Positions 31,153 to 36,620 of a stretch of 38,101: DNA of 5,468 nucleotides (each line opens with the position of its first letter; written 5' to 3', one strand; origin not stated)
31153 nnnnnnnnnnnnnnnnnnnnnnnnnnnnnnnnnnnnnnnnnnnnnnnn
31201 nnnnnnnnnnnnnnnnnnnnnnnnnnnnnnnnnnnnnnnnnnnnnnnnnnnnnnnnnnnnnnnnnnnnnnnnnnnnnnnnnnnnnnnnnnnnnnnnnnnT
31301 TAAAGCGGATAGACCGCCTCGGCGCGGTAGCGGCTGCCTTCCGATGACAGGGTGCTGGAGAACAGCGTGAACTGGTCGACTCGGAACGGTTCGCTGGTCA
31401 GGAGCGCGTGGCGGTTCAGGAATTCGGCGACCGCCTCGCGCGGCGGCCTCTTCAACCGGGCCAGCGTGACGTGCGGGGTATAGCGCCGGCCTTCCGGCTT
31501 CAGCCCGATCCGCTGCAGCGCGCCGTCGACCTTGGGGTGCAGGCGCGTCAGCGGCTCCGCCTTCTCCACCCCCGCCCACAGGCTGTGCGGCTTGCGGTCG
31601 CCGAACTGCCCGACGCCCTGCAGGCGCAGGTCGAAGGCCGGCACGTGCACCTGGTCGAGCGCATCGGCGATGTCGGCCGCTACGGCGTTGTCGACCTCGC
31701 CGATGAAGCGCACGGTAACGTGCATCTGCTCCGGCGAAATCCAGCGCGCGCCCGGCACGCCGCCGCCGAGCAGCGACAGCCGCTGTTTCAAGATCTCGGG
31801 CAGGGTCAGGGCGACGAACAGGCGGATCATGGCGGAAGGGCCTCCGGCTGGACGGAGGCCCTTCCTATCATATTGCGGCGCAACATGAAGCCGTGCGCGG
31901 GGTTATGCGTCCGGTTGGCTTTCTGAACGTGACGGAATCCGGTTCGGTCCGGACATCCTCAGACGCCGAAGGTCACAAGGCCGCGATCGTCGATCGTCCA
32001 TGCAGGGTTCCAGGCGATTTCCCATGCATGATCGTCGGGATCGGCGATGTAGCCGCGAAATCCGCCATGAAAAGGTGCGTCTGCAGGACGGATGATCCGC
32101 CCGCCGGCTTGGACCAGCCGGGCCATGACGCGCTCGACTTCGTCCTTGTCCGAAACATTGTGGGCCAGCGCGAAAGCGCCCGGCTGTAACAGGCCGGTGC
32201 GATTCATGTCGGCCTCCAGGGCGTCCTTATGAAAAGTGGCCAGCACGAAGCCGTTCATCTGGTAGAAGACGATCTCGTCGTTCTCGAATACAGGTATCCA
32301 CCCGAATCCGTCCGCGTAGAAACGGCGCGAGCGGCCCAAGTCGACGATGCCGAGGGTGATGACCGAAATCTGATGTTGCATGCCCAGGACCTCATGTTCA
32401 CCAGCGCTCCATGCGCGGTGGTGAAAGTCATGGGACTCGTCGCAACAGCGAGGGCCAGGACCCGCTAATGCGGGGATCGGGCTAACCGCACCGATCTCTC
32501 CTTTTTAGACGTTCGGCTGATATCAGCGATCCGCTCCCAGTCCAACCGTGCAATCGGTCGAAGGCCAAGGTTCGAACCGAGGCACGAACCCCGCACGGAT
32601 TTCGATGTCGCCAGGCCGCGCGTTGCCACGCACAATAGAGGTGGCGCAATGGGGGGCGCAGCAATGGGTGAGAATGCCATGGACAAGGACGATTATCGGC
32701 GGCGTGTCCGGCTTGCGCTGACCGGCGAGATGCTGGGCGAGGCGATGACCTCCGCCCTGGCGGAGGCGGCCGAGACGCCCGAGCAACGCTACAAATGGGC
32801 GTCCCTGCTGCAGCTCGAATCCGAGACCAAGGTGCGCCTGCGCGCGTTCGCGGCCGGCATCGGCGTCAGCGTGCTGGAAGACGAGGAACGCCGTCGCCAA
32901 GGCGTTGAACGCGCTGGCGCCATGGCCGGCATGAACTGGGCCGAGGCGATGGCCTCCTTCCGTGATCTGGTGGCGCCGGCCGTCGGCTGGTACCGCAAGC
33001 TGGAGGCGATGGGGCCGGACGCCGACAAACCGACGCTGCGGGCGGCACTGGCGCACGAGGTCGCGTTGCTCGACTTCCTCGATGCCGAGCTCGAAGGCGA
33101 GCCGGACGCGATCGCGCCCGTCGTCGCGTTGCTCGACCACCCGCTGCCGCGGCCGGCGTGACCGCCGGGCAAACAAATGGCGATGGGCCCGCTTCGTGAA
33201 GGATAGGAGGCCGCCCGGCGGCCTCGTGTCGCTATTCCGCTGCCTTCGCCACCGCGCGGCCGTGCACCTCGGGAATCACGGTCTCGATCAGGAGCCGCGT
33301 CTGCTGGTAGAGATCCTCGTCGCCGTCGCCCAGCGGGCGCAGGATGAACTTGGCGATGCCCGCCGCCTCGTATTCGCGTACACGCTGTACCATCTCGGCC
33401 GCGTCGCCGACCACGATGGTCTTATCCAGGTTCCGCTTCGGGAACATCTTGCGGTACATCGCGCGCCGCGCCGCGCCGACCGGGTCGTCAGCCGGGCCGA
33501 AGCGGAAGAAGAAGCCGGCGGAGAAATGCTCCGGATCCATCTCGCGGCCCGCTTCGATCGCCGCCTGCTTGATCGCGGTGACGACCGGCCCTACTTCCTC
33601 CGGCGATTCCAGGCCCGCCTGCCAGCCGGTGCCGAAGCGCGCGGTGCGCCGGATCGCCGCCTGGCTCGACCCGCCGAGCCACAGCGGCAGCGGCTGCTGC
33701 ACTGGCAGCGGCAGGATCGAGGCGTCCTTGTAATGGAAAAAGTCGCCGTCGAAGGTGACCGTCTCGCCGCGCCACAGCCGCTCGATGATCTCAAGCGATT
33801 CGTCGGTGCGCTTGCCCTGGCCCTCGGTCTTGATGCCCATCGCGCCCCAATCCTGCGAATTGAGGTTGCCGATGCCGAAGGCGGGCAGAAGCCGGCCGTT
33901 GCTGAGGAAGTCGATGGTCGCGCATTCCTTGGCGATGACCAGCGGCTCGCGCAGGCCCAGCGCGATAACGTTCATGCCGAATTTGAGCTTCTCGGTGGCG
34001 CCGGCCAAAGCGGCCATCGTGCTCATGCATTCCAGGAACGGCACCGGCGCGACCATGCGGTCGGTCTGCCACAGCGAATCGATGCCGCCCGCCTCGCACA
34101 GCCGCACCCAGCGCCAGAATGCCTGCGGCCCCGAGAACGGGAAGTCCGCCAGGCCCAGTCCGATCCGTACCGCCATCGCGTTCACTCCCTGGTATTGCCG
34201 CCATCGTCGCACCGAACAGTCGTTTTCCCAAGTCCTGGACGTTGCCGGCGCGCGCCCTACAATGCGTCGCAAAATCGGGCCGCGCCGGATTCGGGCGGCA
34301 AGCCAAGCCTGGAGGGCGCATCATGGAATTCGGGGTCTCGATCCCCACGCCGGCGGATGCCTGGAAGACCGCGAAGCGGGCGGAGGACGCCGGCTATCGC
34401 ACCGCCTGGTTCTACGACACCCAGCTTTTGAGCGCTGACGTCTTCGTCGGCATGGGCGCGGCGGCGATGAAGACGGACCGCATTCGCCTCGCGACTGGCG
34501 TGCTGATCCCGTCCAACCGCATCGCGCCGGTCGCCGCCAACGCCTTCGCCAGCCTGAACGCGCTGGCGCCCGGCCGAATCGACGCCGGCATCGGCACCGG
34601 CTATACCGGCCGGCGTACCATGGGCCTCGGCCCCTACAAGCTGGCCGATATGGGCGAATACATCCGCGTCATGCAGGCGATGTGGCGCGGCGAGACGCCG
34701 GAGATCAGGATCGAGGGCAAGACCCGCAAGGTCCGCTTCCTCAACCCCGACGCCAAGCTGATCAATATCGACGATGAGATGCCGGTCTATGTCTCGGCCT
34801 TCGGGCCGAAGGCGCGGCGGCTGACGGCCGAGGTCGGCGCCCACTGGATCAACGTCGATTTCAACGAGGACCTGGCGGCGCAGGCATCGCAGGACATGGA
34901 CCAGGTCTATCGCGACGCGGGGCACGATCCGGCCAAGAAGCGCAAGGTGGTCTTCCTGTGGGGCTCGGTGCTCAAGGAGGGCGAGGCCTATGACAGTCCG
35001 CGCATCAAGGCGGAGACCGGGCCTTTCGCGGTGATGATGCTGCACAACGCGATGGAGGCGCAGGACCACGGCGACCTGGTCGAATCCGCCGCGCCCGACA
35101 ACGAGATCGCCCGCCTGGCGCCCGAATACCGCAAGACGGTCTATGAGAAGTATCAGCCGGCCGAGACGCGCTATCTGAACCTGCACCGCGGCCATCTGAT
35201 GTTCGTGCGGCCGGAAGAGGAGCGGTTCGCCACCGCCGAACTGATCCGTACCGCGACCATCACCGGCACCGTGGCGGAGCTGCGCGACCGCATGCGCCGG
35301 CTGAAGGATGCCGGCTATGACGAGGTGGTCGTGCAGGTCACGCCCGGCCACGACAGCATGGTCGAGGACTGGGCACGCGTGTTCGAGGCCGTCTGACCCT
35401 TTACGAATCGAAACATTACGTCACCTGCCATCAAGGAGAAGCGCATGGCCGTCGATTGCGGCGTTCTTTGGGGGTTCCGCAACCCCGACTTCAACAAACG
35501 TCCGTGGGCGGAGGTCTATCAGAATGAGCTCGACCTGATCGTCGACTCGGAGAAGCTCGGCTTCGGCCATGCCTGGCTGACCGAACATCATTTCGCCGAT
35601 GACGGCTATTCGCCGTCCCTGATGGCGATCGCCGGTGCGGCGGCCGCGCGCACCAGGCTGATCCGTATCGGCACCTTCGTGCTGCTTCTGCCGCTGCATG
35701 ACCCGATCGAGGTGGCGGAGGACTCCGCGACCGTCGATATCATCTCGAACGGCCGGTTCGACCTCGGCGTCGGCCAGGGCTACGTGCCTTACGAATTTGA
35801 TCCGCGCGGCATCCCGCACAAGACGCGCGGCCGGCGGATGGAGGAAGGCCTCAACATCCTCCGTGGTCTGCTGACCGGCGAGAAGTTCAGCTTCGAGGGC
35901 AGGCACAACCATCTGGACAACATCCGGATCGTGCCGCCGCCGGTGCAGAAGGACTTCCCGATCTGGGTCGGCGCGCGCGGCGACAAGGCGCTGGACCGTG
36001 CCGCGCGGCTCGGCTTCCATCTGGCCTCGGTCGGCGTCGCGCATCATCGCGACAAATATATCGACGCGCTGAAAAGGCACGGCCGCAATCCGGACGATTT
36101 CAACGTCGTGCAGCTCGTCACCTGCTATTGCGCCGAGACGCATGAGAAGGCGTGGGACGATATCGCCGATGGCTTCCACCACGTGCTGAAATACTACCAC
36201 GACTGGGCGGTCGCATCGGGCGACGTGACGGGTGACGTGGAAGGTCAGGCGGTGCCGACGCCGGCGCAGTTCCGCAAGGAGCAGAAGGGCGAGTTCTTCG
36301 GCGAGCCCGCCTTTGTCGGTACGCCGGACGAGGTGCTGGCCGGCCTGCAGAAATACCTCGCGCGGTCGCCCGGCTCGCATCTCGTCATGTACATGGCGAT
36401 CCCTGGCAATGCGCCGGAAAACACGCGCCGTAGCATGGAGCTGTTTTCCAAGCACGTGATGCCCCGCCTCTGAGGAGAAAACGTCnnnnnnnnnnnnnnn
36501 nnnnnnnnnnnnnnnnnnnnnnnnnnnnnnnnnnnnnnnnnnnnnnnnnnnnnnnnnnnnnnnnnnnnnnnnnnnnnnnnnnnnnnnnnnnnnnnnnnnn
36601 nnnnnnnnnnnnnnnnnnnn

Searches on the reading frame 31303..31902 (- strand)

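Call 18: search_protein_families(library=pfam, proteins=[window:31303-31902:-], max_evalue=0.00001)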
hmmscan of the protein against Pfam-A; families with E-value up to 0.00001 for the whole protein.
window:31303-31902:- (200 aa): 2 families
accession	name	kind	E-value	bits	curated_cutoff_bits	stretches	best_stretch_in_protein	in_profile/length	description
PF02834.22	LigT_PEase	-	2.4e-30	105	23.3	2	115-191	8-86/87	LigT like Phosphoesterase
PF13563.12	2_5_RNA_ligase2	-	5.9e-18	65.8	27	1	57-182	23-147/152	2'-5' RNA ligase superfamily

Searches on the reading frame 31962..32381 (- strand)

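Call 72: search_protein_families(library=pfam, proteins=[window:31962-32381:-], max_evalue=0.0001)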
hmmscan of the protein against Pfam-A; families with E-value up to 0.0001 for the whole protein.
window:31962-32381:- (140 aa): 1 family
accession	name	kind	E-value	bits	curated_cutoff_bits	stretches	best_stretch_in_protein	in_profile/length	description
PF00903.31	Glyoxalase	-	1e-13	52.2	20.6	1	5-122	2-121/121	Glyoxalase/Bleomycin resistance protein/Dioxygenase superfamily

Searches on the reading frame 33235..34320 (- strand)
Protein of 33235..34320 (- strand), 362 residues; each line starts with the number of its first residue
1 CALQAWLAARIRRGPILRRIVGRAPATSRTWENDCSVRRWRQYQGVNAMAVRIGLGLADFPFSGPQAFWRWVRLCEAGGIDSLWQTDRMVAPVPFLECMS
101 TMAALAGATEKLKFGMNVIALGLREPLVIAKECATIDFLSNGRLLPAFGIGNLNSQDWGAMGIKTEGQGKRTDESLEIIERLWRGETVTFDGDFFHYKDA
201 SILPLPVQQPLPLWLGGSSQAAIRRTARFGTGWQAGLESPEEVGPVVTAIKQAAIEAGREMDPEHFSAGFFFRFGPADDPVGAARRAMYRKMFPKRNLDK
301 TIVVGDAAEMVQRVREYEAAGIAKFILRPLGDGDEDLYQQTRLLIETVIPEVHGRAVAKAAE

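Call 19: search_protein_families(library=pfam, proteins=[window:33235-34320:-], max_evalue=0.00001)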
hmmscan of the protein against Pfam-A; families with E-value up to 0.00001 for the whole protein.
window:33235-34320:- (362 aa): 1 family
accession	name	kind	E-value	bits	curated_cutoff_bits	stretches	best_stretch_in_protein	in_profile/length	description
PF00296.26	Bac_luciferase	-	2.7e-49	168.7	27.9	1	67-290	24-246/314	Luciferase-like monooxygenase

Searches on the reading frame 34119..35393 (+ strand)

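Call 72: search_protein_families(library=pfam, proteins=[window:34119-35393:+], max_evalue=0.0001)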
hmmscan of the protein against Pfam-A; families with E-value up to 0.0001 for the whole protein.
window:34119-35393:+ (425 aa): 1 family
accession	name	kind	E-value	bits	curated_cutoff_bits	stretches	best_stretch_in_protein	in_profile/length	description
PF00296.26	Bac_luciferase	-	2e-35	123.1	27.9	1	76-401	20-313/314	Luciferase-like monooxygenase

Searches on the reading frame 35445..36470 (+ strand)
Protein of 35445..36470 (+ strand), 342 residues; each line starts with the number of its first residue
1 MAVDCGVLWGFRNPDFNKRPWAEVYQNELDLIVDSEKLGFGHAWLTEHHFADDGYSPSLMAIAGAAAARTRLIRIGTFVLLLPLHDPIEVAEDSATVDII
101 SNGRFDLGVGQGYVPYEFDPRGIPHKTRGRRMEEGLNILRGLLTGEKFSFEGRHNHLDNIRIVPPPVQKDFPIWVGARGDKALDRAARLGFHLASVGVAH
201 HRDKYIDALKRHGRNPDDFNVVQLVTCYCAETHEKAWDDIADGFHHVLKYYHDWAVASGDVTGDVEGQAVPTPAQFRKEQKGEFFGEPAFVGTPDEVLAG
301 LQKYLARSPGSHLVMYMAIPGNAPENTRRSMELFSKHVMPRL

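Call 72: search_protein_families(library=pfam, proteins=[window:35445-36470:+], max_evalue=0.0001)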
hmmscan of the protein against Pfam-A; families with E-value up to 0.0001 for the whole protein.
window:35445-36470:+ (342 aa): 1 family
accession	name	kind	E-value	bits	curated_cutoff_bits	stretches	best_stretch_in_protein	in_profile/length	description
PF00296.26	Bac_luciferase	-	4.9e-62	210.5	27.9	1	23-304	20-307/314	Luciferase-like monooxygenase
